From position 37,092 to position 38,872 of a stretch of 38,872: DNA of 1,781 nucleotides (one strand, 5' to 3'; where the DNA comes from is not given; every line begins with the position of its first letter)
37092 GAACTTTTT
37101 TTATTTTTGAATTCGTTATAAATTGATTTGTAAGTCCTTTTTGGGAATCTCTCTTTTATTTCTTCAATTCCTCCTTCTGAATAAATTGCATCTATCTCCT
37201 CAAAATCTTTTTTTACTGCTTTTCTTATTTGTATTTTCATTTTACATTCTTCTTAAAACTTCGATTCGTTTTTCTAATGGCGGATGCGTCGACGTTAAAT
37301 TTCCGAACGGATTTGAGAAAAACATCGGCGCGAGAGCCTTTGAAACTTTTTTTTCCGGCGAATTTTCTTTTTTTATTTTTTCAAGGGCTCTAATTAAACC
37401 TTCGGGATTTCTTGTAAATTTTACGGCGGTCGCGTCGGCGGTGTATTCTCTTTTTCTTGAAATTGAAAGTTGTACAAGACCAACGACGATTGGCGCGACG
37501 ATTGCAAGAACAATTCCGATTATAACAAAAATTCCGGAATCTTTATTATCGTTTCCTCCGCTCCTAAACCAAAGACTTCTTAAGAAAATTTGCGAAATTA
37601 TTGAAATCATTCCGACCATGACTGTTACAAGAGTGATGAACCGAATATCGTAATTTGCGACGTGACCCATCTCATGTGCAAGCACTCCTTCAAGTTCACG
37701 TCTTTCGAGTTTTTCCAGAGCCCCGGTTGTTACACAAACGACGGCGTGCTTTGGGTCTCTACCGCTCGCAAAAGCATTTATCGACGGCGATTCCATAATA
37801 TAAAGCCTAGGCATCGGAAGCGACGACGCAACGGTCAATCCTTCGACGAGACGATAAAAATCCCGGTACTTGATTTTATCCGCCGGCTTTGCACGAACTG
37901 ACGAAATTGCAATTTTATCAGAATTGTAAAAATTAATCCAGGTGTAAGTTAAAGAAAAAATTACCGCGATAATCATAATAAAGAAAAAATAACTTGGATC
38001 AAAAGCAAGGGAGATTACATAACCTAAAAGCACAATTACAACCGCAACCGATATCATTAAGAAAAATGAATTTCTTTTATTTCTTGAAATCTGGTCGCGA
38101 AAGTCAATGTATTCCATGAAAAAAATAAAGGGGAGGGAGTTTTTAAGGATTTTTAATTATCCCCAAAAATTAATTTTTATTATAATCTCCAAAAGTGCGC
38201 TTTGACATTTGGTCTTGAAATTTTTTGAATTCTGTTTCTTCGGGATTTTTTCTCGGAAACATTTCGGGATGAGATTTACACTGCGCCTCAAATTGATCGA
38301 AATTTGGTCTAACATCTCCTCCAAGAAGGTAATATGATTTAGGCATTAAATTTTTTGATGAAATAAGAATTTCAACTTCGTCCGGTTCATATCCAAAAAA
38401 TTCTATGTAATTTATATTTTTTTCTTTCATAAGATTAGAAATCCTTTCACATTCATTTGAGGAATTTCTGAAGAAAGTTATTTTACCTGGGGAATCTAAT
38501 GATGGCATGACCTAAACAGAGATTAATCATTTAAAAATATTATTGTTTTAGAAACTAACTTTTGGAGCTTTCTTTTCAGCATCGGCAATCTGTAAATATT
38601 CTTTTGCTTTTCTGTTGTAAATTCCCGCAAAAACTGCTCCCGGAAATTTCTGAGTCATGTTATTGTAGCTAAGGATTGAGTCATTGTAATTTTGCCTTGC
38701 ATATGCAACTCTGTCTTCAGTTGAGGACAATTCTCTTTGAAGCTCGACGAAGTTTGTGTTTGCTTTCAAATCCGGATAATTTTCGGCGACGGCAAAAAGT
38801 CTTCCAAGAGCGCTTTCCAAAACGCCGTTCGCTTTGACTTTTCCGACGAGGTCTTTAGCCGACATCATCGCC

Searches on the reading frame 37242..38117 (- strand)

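Call 89: search_protein_families(library=pfam, proteins=[window:37242-38117:-], max_evalue=0.001)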
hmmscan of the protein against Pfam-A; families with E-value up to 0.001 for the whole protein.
window:37242-38117:- (291 aa): 2 families
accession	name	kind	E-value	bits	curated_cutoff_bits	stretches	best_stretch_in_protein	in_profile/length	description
PF01435.24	Peptidase_M48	-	4e-33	115.3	20.3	1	88-290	8-184/186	Peptidase family M48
PF24838.2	8xMP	-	0.0004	20.7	30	1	11-62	17-70/136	Octameric membrane protein family (8xMP)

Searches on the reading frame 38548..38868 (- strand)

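Call 89: search_protein_families(library=pfam, proteins=[window:38548-38868:-], max_evalue=0.001)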
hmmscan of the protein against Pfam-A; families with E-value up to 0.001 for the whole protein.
window:38548-38868:- (106 aa): 1 family
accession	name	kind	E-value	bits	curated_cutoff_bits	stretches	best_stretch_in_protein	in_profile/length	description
PF04011.17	LemA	-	2.5e-34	118.7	26.2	1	3-106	46-149/149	LemA family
